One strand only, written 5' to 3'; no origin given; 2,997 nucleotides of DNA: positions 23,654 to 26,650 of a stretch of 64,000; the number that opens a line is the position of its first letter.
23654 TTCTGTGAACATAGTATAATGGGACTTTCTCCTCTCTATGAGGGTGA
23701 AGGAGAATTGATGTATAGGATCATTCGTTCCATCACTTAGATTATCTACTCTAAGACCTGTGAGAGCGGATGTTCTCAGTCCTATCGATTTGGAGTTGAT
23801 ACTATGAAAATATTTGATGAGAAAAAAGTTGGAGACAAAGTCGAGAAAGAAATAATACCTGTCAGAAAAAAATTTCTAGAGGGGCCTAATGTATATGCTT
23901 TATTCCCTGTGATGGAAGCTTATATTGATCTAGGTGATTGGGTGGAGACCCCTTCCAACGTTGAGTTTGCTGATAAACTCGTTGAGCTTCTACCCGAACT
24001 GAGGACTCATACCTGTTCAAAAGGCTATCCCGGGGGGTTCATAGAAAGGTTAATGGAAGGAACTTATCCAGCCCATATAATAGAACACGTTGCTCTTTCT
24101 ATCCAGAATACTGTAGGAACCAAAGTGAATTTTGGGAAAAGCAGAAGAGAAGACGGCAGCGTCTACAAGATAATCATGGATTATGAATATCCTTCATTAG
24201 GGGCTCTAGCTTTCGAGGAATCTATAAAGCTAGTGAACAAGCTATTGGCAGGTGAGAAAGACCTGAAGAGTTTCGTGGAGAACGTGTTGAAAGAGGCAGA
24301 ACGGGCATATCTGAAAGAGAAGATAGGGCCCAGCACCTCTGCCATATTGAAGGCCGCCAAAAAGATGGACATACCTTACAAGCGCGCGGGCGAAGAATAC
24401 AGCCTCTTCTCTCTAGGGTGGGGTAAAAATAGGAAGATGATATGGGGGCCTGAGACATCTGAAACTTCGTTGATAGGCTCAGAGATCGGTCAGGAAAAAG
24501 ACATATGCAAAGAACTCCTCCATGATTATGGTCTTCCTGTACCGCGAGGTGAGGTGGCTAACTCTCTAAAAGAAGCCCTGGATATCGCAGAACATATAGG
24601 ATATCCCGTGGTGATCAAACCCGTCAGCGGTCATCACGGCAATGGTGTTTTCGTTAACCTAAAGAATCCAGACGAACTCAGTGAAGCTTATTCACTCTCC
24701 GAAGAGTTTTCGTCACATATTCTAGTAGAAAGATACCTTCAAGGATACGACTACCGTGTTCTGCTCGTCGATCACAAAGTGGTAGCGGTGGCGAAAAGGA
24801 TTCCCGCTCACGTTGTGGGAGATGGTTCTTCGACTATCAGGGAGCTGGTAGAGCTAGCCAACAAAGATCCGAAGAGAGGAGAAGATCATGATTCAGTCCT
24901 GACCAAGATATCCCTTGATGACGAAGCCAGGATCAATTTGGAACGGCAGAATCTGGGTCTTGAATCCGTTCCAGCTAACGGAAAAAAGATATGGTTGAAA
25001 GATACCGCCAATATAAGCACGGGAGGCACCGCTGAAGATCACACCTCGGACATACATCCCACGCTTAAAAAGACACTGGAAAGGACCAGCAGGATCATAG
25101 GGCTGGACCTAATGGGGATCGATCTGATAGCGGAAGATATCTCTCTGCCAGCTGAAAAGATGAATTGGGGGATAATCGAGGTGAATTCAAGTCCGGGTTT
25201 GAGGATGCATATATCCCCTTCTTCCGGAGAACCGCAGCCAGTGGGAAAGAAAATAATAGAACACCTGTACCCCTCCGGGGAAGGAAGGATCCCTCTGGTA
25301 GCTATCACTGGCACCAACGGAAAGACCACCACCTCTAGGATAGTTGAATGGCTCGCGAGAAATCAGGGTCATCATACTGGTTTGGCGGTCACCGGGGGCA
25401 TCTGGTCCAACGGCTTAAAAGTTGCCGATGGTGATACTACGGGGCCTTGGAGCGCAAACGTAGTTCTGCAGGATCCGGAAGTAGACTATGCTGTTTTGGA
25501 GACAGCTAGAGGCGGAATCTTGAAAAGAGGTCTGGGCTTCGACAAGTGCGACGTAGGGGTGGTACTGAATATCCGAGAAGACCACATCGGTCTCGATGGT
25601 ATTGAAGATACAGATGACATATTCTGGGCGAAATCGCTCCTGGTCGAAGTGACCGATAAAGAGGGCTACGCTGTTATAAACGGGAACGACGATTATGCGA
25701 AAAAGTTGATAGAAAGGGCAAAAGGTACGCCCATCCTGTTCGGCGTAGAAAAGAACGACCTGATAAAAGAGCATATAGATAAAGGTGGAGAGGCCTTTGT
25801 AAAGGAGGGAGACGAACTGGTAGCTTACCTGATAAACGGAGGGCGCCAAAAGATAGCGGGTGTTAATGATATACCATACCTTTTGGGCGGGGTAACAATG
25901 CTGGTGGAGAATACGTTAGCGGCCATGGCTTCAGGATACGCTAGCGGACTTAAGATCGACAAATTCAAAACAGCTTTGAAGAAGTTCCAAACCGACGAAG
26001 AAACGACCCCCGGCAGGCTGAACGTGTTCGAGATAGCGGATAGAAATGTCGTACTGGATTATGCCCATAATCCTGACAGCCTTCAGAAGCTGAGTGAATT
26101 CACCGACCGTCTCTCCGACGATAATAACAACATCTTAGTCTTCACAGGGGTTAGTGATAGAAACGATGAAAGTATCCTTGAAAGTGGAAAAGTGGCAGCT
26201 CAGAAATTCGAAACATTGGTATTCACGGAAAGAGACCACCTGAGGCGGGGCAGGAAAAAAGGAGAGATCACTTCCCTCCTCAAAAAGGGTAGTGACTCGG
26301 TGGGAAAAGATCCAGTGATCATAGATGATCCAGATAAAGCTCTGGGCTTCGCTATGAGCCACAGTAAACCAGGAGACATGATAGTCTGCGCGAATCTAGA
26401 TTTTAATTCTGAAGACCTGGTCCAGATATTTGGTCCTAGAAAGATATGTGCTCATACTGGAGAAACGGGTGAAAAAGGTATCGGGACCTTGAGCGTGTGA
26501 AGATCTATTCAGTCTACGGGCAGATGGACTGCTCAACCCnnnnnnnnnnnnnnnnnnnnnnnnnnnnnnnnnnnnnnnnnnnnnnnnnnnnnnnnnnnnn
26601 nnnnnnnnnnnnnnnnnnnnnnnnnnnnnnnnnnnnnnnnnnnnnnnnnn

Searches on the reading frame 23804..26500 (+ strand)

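Call 8: search_protein_families(library=pfam, max_evalue=0.01, proteins=[window:23804-26500:+])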
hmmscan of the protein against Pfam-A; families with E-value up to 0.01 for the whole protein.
window:23804-26500:+ (898 aa): 13 families
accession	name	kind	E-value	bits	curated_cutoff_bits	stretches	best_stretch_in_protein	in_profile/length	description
PF18921.5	Cyanophycin_syn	-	6.9e-31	107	27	1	41-148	4-114/115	Cyanophycin synthase-like N-terminal domain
PF08245.18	Mur_ligase_M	-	2.9e-21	76.8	24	1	501-672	1-168/200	Mur ligase middle domain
PF08443.16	RimK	-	1.7e-14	54.3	21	2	231-333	3-106/188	RimK-like ATP-grasp domain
PF02875.26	Mur_ligase_C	-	5.2e-13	50.4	28.4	1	737-862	1-123/127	Mur ligase, glutamate ligase domain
PF13549.11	ATP-grasp_5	-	1e-10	41.8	27.6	1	235-297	15-82/221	ATP-grasp domain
PF02786.22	CPSase_L_D2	-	3.1e-10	40.3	19.8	1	232-315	2-92/211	Carbamoyl-phosphate synthase L chain, ATP binding domain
PF02955.21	GSH-S_ATP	-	1.6e-06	28.1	23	1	247-336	13-106/175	Prokaryotic glutathione synthetase, ATP-grasp domain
PF02222.28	ATP-grasp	-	2.4e-05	24.5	27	1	238-312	2-76/179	ATP-grasp domain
PF07478.18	Dala_Dala_lig_C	-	2.5e-05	24.3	24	1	256-331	26-103/204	D-ala D-ala ligase C-terminus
PF14397.11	ATPgrasp_ST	-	0.0002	21.1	31.4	1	230-291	20-85/278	Sugar-transfer associated ATP-grasp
PF01071.24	GARS_A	-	0.00021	21.6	27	1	231-322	2-100/194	Phosphoribosylglycinamide synthetase, ATP-grasp (A) domain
PF08442.15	ATP-grasp_2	-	0.0019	18.3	29.5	1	235-273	7-46/202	ATP-grasp domain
PF02655.19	ATP-grasp_3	-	0.0049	17.4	23.2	0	235-325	7-82/160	ATP-grasp domain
